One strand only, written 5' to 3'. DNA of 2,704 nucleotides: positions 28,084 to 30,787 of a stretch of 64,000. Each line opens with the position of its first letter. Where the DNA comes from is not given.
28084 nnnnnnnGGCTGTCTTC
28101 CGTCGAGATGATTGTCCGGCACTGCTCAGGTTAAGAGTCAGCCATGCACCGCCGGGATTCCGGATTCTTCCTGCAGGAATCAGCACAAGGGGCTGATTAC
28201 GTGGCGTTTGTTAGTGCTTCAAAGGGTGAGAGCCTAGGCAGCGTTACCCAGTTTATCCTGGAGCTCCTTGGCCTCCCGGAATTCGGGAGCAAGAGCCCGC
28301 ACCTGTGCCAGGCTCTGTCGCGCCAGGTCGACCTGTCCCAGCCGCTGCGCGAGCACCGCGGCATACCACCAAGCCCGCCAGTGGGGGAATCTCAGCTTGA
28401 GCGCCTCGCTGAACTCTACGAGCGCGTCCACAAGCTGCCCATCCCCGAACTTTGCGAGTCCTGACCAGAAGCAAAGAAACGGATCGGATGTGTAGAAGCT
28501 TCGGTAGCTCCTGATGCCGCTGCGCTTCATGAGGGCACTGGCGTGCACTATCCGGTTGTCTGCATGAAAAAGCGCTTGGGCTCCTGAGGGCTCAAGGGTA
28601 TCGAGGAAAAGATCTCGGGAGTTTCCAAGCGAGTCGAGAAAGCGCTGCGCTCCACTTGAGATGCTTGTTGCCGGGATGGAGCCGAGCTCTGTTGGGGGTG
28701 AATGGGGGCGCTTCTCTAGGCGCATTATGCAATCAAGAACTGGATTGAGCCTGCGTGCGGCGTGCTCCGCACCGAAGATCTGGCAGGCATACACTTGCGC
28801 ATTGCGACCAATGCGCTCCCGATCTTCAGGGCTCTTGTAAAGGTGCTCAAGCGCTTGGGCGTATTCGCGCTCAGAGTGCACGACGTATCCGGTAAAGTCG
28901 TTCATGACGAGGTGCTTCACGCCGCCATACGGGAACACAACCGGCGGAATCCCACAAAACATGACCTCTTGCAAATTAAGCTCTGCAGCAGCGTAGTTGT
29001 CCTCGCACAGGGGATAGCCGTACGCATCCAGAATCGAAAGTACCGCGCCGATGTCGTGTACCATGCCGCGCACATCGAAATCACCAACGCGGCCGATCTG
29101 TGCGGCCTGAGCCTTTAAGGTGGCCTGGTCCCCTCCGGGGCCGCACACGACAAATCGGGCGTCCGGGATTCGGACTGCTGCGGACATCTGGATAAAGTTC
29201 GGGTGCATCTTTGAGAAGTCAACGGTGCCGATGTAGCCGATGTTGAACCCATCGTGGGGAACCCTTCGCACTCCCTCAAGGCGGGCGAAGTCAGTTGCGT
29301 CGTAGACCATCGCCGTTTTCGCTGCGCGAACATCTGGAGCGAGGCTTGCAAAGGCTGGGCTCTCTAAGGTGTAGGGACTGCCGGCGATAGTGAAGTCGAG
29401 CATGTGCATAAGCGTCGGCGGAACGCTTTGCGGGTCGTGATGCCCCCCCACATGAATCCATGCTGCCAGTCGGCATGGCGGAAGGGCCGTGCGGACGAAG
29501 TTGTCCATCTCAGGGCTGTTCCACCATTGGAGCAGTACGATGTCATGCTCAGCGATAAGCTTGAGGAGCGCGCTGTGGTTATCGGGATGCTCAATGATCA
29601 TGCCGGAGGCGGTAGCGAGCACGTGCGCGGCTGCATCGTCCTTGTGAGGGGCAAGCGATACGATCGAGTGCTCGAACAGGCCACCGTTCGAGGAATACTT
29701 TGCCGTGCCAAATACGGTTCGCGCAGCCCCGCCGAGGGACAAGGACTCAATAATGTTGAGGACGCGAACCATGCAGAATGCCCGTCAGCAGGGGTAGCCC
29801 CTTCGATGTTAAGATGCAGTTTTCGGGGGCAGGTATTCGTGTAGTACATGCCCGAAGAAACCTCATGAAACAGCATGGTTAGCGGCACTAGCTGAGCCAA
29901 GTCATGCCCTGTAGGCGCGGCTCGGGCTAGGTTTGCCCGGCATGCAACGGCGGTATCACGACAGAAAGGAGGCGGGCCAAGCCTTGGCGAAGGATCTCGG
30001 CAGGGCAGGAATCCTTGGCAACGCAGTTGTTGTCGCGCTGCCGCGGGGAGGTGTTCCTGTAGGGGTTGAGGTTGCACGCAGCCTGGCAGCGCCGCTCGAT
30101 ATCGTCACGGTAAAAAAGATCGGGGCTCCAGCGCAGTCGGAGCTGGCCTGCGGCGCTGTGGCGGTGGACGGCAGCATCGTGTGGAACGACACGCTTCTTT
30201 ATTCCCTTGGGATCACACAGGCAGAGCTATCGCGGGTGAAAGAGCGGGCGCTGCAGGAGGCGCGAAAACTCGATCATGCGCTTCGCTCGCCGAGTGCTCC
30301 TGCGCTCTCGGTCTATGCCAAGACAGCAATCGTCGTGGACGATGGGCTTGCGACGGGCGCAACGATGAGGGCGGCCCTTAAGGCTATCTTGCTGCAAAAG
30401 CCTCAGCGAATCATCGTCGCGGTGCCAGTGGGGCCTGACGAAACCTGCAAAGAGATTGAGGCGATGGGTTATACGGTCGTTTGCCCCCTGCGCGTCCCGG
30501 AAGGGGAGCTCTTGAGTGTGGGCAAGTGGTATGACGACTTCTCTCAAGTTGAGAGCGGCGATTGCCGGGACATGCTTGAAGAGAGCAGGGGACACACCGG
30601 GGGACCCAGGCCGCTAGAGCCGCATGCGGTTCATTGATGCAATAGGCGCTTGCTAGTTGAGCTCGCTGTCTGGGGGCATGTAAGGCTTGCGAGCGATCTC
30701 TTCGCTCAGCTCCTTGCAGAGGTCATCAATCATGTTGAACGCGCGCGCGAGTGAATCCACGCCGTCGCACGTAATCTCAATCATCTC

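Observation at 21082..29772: Co-directional cluster: TPR-glycosyltransferase, TPR dual-methyltransferase, ABC exporter and PAS-rich hybrid histidine kinase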

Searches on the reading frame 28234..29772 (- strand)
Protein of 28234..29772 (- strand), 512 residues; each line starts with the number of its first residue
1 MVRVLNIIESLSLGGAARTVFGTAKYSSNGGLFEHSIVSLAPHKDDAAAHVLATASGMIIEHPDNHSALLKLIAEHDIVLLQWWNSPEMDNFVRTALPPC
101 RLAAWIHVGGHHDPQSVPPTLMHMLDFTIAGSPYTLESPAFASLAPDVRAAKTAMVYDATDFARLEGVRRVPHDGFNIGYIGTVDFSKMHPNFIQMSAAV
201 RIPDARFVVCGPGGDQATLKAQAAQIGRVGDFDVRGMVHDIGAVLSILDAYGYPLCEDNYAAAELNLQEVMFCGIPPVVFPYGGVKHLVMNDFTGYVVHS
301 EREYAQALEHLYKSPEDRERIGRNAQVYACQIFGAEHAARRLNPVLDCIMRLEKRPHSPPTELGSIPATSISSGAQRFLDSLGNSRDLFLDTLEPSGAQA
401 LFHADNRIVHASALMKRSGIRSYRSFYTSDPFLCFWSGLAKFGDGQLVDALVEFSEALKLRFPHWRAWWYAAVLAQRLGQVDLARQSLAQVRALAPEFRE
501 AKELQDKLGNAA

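Call 3: search_protein_families(library=pfam, proteins=[window:28234-29772:-], max_evalue=0.01)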
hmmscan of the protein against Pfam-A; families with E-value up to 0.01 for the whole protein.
window:28234-29772:- (512 aa): 6 families
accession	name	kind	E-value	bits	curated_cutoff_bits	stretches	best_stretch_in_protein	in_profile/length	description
PF00534.26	Glycos_transf_1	-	2.1e-16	60.4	26.4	1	172-326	12-170/172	Glycosyl transferases group 1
PF13692.12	Glyco_trans_1_4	-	7.8e-12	46.1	27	1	177-313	3-141/142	Glycosyl transferases group 1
PF07719.23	TPR_2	-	9.6e-05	22.7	27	0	466-497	2-33/34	Tetratricopeptide repeat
PF13524.12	Glyco_trans_1_2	-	0.00022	21.6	25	1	200-337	10-133/144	Glycosyl transferase-like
PF14559.12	TPR_19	-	0.0013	19.5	25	1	443-508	3-68/68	Tetratricopeptide repeat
PF13432.12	TPR_16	-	0.0053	17.6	32.7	1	439-496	5-62/65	Tetratricopeptide repeat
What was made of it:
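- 28234..29772 (-): Soluble GT4-type (GT-B, retaining-family) glycosyltransferase with a C-terminal TPR-like helical repeat (about aa 370-512). Pfam Glycos_transf_1 60.4 bits (call 3).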

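Call 9: search_protein_families(library=ncbifam, proteins=[window:28234-29772:-], max_evalue=0.01)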
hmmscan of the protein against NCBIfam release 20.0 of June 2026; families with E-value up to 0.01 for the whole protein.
window:28234-29772:- (512 aa): 8 families
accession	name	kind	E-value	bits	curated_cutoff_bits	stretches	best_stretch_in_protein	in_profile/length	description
TIGR03088.1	stp2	hypoth_equivalog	1.1e-09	37.8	409.05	1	201-344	226-368/374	TIGR03088 family PEP-CTERM/XrtA system glycosyltransferase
NF041876.1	EPS_EpsE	equivalog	5.4e-07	29.2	400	1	218-342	264-389/389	exopolysaccharide biosynthesis GT4 family glycosyltransferase EpsE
TIGR03999.1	thiol_BshA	equivalog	6.1e-07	28.7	273.7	1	204-339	229-363/375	N-acetyl-alpha-D-glucosaminyl L-malate synthase BshA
TIGR02149.1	glgA_Coryne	subfamily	9.6e-06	25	302.4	1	265-342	298-383/391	glycogen synthase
TIGR03449.1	mycothiol_MshA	equivalog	7.3e-05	21.8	462.5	1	269-343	322-397/406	D-inositol-3-phosphate glycosyltransferase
NF041010.1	glycosy_Agl16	equivalog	0.00031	19.7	575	1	262-327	265-330/352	glycosylation protein Agl16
NF011726.0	PRK15179.1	equivalog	0.0035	15.7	733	1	198-331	540-676/694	Vi polysaccharide biosynthesis protein TviE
NF038229.1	Glyco4_Geo_Pelo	equivalog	0.0068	15.5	400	0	270-349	257-336/338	GPMC system family 4 glycosyltransferase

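Call 27: search_solved_structures(query=window:28234-29772:-, max_evalue=0.01)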
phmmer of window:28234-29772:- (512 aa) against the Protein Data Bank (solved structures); distinct sequences matched with E-value up to 0.01: 2.
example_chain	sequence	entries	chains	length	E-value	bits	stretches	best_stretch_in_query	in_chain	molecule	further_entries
6kih_A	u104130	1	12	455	0.0026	19.6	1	170-362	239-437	Tll1590 protein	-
6tvp_A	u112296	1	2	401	0.0076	18.1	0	197-309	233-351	Alpha-maltose-1-phosphate synthase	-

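Call 46: find_homologous_proteins(query=window:28234-29772:-, max_evalue=0.00001)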
Query window:28234-29772:- (512 aa): 243 proteins with E <= 0.00001 among 8000 candidates; the best 120 are listed.
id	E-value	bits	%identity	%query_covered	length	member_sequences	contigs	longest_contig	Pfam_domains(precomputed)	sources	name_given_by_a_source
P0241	0.0e+0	1180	100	100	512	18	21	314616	PF00534.27,PF13692.13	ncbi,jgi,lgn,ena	jgi:glycosyltransferase involved in cell wall biosynthesis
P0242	1.3e-239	814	70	99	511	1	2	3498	PF00534.27,PF07719.24,PF13692.13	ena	-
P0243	2.1e-237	807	69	100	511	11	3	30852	PF00534.27,PF13692.13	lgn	-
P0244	1.6e-235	801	68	100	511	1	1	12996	PF00534.27,PF13692.13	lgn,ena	-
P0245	3.5e-234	796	68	99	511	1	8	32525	PF00534.27,PF13692.13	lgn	-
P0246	2.9e-233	793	67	100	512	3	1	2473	PF00534.27,PF13692.13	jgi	-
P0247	8.0e-217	739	63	99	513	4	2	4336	PF00534.27,PF13692.13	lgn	-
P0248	3.1e-200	684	59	99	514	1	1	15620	PF00534.27,PF13692.13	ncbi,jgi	jgi:glycosyltransferase involved in cell wall biosynthesis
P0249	1.1e-199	682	60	97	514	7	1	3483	PF00534.27,PF13692.13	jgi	-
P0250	3.1e-197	674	58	99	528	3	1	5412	PF00534.27,PF13692.13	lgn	-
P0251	9.8e-168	577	52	100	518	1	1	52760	PF00534.27,PF13692.13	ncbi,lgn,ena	-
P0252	1.2e-159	550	51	96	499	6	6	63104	PF00534.27,PF13692.13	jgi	jgi:glycosyltransferase involved in cell wall biosynthesis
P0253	7.5e-149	515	48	99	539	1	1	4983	PF00534.27,PF13692.13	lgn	-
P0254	1.5e-146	507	48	96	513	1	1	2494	PF00534.27,PF13692.13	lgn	-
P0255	4.7e-146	505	47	98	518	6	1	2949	PF00534.27,PF13524.13,PF13692.13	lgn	-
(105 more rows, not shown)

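Call 57: predict_structure(alignment_id=A2)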
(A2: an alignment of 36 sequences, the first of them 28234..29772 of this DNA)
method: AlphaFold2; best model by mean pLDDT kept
length: 512 residues; sequences in the alignment: 36
mean_pLDDT: 93.7   pTM: 0.90
mean pLDDT of the five models: 93.7, 93.4, 92.6, 92.3, 91.6
residues with pLDDT >= 90: 438; 70-90: 63; 50-70: 10; < 50: 1
segments of 3 or more residues with pLDDT < 50: none
pLDDT, mean of each block of 10 residues (from residue 1): 97 93 96 97 95 97 96 98 95 94 95 91 95 95 95 96 93 96 90 95 96 92 96 92 96 89 91 97 90 97 97 98 98 96 98 92 59 91 91 84 95 93 96 98 96 98 95 97 96 94 89 61
secondary structure, 60 per line:
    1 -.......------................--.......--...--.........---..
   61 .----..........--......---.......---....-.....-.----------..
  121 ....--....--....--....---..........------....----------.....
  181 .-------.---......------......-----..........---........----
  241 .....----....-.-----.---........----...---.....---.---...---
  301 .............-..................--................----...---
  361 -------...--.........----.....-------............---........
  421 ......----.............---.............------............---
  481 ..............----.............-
elements in order: E2-8 H15-30 E33-39 H47-55 E59-61 H66-75 E78-83 H87-93 E97-100 E102-106 H119-124 E127-130 H133-136 H139-142 H146-152 E153-155 H162-165 E176-181 H193-198 E205-210 H216-225 E232-236 H241-245 E250-253 H265-272 E277-279 H283-287 E295-297 H301-313 H315-332 H335-350 E355-357 H373-381 H386-390 H398-409 H413-426 H431-443 H447-459 H466-477 H481-494 H499-511
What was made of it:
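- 28234..29772 (-): AF2 model pLDDT 93.7 (call 57).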

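Call 59: fold_search(model_id=the predicted structure, library=pdb)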
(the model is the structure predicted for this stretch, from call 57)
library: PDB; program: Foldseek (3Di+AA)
matches with E <= 10: 1765; with E <= 0.001: 394
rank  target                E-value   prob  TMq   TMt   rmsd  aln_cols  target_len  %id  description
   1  3mbo_D                2.5e-16  1.00  0.52  0.70   4.4       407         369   16  Crystal Structure of the Glycosyltransferase BaBshA bound with UDP and L-malate (released 2010-09-29)
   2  4xsu_B                4.3e-16  1.00  0.54  0.73   4.0       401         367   17  Crystal structure of Anabaena Alr3699/HepE in complex with UDP and glucose (released 2016-01-13)
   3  4xso_A                1.4e-15  1.00  0.54  0.74   4.0       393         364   18  Crystal structure of apo-form Alr3699/HepE from Anabaena sp. strain PCC 7120 (released 2016-01-13)
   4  4xsr_B                2.4e-15  1.00  0.53  0.73   4.0       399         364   18  Crystal structure of Anabaena Alr3699/HepE in complex with UDP-glucose (released 2016-01-13)
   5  3mbo_C                3.5e-15  1.00  0.55  0.73   3.8       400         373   15  Crystal Structure of the Glycosyltransferase BaBshA bound with UDP and L-malate (released 2010-09-29)
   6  4xsu_A                3.5e-15  1.00  0.54  0.74   3.9       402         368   18  Crystal structure of Anabaena Alr3699/HepE in complex with UDP and glucose (released 2016-01-13)
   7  4xsp_A                9.8e-15  1.00  0.54  0.74   4.0       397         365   18  Crystal structure of Anabaena Alr3699/HepE in complex with UDP (released 2016-01-13)
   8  6n1x                  1.1e-14  1.00  0.51  0.68   6.1       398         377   14  BshA from Staphylococcus aureus complexed with UDP and N-acetylglucosamine (released 2019-08-21)
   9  7mi0                  1.1e-14  1.00  0.53  0.70   4.5       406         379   14  Crystal Structure of Glycosyltransferase from Rickettsia africae ESF-5 (released 2021-04-28)
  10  6d9t                  1.6e-14  1.00  0.52  0.69   5.9       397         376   13  BshA from Staphylococcus aureus complexed with UDP (released 2019-05-08)
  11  3mbo_F                2.0e-14  1.00  0.51  0.69   5.3       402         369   15  Crystal Structure of the Glycosyltransferase BaBshA bound with UDP and L-malate (released 2010-09-29)
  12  3c48_A                6.5e-14  1.00  0.36  0.45  11.5       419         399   17  Structure of the retaining glycosyltransferase MshA: The first step in mycothiol biosynthesis. Organism: Corynebacteri (released 2008-03-25)
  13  2gej                  1.4e-13  1.00  0.53  0.73   4.4       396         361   16  Crystal Structure of phosphatidylinositol mannosyltransferase (PimA) from Mycobacterium smegmatis in complex with GDP-Ma (released 2007-04-03)
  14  6eji_A                1.6e-13  1.00  0.51  0.70   5.5       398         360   15  Structure of a glycosyltransferase (released 2018-02-07)
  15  2jjm_A                1.7e-13  1.00  0.47  0.64   5.7       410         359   15  Crystal Structure of a family GT4 glycosyltransferase from Bacillus anthracis ORF BA1558. (released 2008-08-05)
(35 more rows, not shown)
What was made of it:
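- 28234..29772 (-): Foldseek top hits are BshA, HepE, MshA, PimA, PglA and ManT (call 59).
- On CAZy GT4-type retaining GT-B glycosyltransferase: Foldseek E 1e-16 to 1e-12 to BshA, HepE, MshA, PimA and PglA, with TM-score (target) 0.68-0.74 (calls 57, 59).
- The GT model matches BshA, HepE, MshA, PimA, PglA and ManT (calls 57, 59).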

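Call 61: find_encoding_contigs(protein=P0252, flank=10000, max_places=2)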
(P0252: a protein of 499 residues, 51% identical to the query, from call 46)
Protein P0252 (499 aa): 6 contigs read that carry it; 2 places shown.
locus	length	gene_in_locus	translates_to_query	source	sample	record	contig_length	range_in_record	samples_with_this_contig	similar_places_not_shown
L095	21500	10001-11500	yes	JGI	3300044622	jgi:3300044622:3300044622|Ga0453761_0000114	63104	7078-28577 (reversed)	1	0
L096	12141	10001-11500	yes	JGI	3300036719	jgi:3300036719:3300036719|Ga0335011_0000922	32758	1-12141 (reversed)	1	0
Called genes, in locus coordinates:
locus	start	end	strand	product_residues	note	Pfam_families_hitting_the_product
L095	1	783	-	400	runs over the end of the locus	PF00155:Aminotran_1_2 (weak), PF01041:DegT_DnrJ_EryC1, PF01212:Beta_elim_lyase (weak), PF00266:Aminotran_5 (faint)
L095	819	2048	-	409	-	PF01266:DAO, PF13450:NAD_binding_8 (faint)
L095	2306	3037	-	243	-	PF00583:Acetyltransf_1, PF13673:Acetyltransf_10, PF13508:Acetyltransf_7, PF08445:FR47 (weak)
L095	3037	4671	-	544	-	PF13522:GATase_6, PF13537:GATase_7, PF00733:Asn_synthase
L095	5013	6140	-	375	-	PF01073:3Beta_HSD (weak), PF01370:Epimerase, PF02719:Polysacc_synt_2 (weak), PF04321:RmlD_sub_bind, PF16363:GDP_Man_Dehyd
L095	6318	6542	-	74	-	-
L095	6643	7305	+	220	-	PF02348:CTP_transf_3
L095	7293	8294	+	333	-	PF01408:GFO_IDH_MocA, PF02894:GFO_IDH_MocA_C, PF22725:GFO_IDH_MocA_C3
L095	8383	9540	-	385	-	PF13524:Glyco_trans_1_2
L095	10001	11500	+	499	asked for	PF00534:Glycos_transf_1, PF13692:Glyco_trans_1_4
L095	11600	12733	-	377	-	PF04348:LppC (faint), PF13433:Peripla_BP_5 (faint), PF13458:Peripla_BP_6, PF01094:ANF_receptor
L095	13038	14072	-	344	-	PF00226:DnaJ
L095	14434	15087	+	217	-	PF02310:B12-binding, PF01381:HTH_3, PF12844:HTH_19 (weak), PF13560:HTH_31, PF13443:HTH_26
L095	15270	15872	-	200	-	PF08003:Methyltransf_9, PF08241:Methyltransf_11, PF08242:Methyltransf_12 (weak), PF13489:Methyltransf_23, PF13649:Methyltransf_25, PF13847:Methyltransf_31 (weak)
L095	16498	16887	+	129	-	PF04379:DUF525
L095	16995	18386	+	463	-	PF01225:Mur_ligase (weak), PF08245:Mur_ligase_M, PF02875:Mur_ligase_C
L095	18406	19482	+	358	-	PF00150:Cellulase, PF11790:Glyco_hydro_cc (weak)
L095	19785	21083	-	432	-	PF05221:AdoHcyase, PF00670:AdoHcyase_NAD, PF02826:2-Hacid_dh_C, PF07991:KARI_N (faint)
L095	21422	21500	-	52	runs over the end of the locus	PF02599:CsrA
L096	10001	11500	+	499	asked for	PF00534:Glycos_transf_1, PF13692:Glyco_trans_1_4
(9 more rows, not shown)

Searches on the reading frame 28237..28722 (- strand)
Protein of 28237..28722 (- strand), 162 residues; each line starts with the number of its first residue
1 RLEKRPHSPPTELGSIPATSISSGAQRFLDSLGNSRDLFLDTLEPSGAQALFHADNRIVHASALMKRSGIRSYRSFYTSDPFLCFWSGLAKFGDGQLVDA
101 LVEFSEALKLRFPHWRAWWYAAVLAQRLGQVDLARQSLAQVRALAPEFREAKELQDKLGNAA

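Call 60: search_protein_families(library=pfam, proteins=[window:28237-28722:-], max_evalue=1)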
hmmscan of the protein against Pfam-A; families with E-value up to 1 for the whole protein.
seq(162 aa): 6 families
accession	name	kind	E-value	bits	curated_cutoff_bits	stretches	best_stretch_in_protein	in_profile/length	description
PF07719.23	TPR_2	-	5.4e-06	26.6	27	1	116-147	2-33/34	Tetratricopeptide repeat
PF14559.12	TPR_19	-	7.8e-05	23.4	25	1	93-158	3-68/68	Tetratricopeptide repeat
PF13432.12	TPR_16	-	0.0038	18.1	32.7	1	88-146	4-62/65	Tetratricopeptide repeat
PF13174.12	TPR_6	-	0.0077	17.3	26.3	1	117-146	2-31/33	Tetratricopeptide repeat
PF13428.12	TPR_14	-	0.045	14.9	23.5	1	115-152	1-38/44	Tetratricopeptide repeat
PF25062.1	ARM_TT21_N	-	0.18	11.9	40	1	77-107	23-53/222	Tetratricopeptide repeat protein 21 N-terminal ARM repeat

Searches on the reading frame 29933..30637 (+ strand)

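Call 4: search_protein_families(library=pfam, proteins=[window:29933-30637:+], max_evalue=0.01)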
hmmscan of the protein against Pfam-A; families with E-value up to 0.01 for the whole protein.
window:29933-30637:+ (234 aa): 1 family
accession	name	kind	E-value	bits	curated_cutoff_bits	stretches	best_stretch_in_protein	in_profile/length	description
PF00156.33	Pribosyltran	-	1.6e-15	57.2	26.3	1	17-182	17-140/158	Phosphoribosyl transferase domain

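Call 9: search_protein_families(library=ncbifam, proteins=[window:29933-30637:+], max_evalue=0.01)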
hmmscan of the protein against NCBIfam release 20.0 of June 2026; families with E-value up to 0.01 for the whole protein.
window:29933-30637:+ (234 aa): 11 families
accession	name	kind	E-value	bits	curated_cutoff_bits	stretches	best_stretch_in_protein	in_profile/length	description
TIGR01251.1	ribP_PPkin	subfamily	7.6e-06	25.1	113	1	119-164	200-245/309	ribose-phosphate diphosphokinase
NF003548.0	PRK05205.1-4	equivalog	3.5e-05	23.7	218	1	124-166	85-128/173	bifunctional pyr operon transcriptional regulator/uracil phosphoribosyltransferase PyrR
NF003549.0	PRK05205.1-5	equivalog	3.7e-05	23.3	138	1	121-165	91-136/182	bifunctional pyr operon transcriptional regulator/uracil phosphoribosyltransferase PyrR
NF006605.0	PRK09162.1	equivalog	4.1e-05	23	181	1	77-166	48-135/183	hypoxanthine-guanine phosphoribosyltransferase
NF003546.0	PRK05205.1-2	equivalog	0.0003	20.5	268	1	127-166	93-133/175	bifunctional pyr operon transcriptional regulator/uracil phosphoribosyltransferase PyrR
NF003547.0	PRK05205.1-3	equivalog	0.00048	20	230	1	114-166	94-147/194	bifunctional pyr operon transcriptional regulator/uracil phosphoribosyltransferase PyrR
NF003545.0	PRK05205.1-1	equivalog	0.00051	19.5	140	1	116-166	76-127/171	bifunctional pyr operon transcriptional regulator/uracil phosphoribosyltransferase PyrR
NF001097.0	PRK00129.1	equivalog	0.0007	19.4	114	1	128-177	123-172/209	uracil phosphoribosyltransferase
NF002686.0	PRK02458.1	equivalog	0.0007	19.1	506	0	19-105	158-243/323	ribose-phosphate diphosphokinase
NF002620.0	PRK02277.1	subfamily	0.0012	18.6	115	0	126-164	138-176/201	orotate phosphoribosyltransferase-like protein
TIGR01091.1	upp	equivalog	0.0027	17.4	208.35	1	130-177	123-170/207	uracil phosphoribosyltransferase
